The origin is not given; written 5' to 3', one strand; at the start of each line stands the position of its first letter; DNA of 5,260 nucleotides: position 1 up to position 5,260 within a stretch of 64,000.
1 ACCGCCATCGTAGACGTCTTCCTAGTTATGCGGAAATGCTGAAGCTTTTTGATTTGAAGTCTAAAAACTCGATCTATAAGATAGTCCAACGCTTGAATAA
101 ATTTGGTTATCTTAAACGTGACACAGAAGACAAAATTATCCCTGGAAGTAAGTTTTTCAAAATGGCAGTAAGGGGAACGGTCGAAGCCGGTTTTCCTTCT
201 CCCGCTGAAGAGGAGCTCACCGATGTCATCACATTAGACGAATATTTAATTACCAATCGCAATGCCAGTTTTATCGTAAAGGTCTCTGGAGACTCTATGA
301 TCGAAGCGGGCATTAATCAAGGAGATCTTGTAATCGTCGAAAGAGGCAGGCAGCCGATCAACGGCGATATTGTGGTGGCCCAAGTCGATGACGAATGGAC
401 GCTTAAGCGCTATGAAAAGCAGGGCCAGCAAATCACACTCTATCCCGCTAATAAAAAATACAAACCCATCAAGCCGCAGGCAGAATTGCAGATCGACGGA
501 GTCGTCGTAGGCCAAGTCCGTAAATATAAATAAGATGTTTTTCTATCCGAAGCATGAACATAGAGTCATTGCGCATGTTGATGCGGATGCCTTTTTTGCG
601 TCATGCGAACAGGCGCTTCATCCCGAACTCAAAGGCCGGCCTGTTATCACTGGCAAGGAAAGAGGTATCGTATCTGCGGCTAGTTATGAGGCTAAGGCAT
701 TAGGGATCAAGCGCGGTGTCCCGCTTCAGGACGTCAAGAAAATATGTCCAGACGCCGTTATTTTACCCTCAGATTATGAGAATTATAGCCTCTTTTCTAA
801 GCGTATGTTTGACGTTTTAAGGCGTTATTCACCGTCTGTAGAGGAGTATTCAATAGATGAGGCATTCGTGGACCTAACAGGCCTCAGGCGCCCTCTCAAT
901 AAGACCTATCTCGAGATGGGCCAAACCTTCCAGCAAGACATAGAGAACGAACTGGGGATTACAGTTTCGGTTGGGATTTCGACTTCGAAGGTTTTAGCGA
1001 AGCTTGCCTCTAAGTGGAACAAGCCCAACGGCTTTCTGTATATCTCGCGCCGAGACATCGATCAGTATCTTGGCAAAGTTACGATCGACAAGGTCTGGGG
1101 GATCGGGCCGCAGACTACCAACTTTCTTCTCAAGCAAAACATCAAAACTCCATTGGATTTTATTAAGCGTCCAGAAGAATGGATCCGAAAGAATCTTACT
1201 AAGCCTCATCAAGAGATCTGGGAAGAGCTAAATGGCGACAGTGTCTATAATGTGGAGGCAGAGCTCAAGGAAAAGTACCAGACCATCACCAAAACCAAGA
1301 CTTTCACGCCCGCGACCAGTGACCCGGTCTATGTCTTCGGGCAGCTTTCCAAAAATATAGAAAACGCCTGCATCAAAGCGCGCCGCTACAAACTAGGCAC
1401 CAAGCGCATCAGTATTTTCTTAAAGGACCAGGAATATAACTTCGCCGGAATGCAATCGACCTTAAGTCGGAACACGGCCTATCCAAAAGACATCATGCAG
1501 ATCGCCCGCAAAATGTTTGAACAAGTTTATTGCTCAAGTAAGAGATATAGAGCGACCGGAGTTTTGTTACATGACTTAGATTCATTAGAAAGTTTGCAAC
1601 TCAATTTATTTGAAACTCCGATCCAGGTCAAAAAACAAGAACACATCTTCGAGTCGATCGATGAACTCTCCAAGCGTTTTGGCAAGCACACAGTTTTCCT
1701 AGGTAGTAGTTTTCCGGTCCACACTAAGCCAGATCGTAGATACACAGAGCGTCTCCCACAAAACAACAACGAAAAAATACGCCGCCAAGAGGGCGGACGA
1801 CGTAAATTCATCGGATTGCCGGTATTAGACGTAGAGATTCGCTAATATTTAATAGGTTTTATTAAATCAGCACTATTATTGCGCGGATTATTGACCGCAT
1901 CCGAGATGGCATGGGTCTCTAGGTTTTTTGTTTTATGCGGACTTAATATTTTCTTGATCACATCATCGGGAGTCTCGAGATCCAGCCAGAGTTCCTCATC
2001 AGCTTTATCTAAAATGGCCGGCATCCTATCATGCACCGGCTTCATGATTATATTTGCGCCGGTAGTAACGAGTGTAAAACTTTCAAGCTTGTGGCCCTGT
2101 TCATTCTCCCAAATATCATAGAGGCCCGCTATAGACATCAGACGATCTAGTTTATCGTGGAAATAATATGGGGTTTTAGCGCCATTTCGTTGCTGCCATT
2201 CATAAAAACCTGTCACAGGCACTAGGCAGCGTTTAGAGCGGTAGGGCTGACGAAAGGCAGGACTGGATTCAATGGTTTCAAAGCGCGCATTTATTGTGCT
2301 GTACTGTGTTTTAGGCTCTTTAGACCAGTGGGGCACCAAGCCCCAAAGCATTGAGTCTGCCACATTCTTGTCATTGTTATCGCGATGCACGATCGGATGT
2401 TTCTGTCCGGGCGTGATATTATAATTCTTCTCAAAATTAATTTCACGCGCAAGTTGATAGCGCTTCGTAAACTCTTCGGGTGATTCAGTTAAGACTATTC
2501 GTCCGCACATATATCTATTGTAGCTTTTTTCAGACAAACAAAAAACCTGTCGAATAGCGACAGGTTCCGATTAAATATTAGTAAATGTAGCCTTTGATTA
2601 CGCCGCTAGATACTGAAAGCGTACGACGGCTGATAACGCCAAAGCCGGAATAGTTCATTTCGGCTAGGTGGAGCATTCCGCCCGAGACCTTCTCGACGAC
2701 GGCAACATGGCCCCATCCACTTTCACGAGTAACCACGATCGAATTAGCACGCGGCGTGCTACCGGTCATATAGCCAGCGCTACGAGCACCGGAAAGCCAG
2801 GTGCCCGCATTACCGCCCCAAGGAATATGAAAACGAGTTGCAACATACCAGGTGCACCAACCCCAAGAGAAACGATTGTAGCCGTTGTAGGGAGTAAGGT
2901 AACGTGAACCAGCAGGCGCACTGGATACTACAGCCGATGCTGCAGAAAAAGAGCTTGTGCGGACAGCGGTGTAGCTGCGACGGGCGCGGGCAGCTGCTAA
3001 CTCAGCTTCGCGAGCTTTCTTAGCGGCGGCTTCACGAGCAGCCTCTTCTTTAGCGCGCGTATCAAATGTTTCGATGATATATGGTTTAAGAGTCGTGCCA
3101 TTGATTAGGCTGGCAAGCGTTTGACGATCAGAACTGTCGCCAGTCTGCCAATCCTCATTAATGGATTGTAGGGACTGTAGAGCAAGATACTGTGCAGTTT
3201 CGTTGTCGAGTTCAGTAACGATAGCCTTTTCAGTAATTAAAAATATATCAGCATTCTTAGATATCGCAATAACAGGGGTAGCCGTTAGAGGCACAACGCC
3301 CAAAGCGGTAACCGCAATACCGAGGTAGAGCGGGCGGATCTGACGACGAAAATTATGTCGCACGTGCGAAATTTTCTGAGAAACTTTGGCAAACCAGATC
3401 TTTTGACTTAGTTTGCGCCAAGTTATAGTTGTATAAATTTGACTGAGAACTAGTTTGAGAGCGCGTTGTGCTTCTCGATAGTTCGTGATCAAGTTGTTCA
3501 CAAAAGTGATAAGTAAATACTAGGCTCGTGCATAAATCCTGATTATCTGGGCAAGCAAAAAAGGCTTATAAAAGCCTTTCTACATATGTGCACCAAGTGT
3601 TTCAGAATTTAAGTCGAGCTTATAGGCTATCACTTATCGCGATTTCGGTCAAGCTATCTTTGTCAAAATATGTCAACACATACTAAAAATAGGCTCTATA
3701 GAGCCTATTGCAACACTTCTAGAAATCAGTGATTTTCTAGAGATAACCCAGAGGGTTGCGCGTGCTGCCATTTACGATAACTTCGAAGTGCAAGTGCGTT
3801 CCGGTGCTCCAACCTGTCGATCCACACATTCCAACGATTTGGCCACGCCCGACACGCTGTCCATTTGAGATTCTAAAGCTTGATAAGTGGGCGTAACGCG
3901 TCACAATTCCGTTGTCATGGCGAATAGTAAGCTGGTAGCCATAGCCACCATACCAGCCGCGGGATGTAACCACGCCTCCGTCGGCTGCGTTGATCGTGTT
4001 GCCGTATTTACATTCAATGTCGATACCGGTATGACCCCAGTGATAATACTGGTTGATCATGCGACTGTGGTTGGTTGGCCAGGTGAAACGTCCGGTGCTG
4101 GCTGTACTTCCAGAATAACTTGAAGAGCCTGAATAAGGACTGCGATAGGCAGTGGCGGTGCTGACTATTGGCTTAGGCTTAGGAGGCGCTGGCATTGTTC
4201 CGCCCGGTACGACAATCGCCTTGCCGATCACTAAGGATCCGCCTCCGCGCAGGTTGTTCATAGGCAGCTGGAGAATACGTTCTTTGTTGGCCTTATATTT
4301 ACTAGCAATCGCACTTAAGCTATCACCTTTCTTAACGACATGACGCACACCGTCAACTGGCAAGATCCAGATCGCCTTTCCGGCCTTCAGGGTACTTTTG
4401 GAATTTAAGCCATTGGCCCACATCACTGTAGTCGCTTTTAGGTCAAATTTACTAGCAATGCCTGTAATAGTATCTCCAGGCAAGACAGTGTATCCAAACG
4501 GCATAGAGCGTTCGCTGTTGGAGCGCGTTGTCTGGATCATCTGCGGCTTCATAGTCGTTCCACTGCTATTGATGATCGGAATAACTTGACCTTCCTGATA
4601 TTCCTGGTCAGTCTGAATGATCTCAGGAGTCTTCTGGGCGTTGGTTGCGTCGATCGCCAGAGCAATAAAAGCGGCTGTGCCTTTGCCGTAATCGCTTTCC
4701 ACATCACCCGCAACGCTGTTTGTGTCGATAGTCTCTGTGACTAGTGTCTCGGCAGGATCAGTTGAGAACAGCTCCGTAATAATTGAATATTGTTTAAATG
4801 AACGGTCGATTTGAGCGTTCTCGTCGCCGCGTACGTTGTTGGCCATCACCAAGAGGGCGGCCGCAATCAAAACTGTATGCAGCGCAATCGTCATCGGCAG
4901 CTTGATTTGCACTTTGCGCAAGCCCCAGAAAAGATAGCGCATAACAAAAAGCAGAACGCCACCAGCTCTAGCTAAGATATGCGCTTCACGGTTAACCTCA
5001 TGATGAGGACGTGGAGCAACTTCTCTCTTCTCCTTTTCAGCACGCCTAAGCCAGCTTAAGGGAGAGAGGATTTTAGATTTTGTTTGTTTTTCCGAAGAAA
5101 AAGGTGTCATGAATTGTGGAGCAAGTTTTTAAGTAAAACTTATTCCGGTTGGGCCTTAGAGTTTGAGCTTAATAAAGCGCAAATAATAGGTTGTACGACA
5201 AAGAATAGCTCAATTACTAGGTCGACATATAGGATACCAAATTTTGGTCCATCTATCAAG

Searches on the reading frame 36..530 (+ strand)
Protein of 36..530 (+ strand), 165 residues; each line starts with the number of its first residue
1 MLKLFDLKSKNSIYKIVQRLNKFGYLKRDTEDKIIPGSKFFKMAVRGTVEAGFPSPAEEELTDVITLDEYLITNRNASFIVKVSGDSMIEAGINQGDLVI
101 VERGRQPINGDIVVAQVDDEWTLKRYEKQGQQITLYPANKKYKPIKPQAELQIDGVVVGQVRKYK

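Call 57: search_protein_families(library=pfam, proteins=[window:36-530:+], max_evalue=0.001)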
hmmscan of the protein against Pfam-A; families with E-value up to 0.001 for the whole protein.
window:36-530:+ (165 aa): 1 family
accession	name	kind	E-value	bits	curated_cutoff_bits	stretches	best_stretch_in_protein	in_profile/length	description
PF00717.28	Peptidase_S24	-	2.4e-31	108.3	23.3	1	47-158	4-116/116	Peptidase S24-like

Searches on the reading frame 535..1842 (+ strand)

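Call 57: search_protein_families(library=pfam, proteins=[window:535-1842:+], max_evalue=0.001)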
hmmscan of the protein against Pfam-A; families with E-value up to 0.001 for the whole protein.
window:535-1842:+ (436 aa): 2 families
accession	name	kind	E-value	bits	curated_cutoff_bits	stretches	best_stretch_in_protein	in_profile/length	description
PF00817.25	IMS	-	1.7e-49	168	23.2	1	15-160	1-148/148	impB/mucB/samB family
PF11799.13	IMS_C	-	1.9e-12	48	20.7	1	249-358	2-109/109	impB/mucB/samB family C-terminal domain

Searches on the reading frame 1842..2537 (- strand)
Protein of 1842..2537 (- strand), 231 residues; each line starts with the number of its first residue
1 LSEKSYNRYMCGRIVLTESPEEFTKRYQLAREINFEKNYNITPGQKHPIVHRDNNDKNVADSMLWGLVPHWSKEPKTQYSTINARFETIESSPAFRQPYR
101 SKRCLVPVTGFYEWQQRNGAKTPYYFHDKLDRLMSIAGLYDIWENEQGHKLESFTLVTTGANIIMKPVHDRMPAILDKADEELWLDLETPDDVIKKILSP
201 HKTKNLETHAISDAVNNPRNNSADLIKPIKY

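Call 57: search_protein_families(library=pfam, proteins=[window:1842-2537:-], max_evalue=0.001)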
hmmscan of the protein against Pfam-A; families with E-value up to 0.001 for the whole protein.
window:1842-2537:- (231 aa): 1 family
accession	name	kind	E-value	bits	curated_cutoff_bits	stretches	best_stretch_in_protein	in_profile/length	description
PF02586.19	SRAP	-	1.3e-70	237.7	27.1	1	10-218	1-214/214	SOS response associated peptidase (SRAP)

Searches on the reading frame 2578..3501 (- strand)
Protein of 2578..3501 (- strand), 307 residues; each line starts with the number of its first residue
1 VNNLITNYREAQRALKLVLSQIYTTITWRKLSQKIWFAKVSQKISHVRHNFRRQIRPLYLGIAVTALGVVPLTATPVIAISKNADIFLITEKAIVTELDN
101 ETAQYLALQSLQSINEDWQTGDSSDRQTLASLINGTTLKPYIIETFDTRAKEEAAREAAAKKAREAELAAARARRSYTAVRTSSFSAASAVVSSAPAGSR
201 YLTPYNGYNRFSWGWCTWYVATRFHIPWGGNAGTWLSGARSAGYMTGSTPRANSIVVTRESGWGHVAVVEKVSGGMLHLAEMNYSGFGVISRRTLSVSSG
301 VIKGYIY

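Call 57: search_protein_families(library=pfam, proteins=[window:2578-3501:-], max_evalue=0.001)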
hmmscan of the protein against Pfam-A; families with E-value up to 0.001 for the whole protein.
window:2578-3501:- (307 aa): 1 family
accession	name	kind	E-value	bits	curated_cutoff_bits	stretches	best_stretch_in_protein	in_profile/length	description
PF05257.22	CHAP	-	8.9e-16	58.6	26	1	208-283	3-81/81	CHAP domain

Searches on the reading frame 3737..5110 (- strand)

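Call 57: search_protein_families(library=pfam, proteins=[window:3737-5110:-], max_evalue=0.001)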
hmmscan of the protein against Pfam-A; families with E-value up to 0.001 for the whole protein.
window:3737-5110:- (457 aa): 3 families
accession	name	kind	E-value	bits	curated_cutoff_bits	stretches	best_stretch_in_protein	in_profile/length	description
PF01551.29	Peptidase_M23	-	3.4e-30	104.5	28.7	1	360-453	3-96/96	Peptidase family M23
PF01476.26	LysM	-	2.5e-18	66.2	20.9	2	207-249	1-42/43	LysM domain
PF23473.1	LysM3_LYK4_5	-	2.3e-08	34.4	29.3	1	207-238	5-36/48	LYK4/5 LysM3 domain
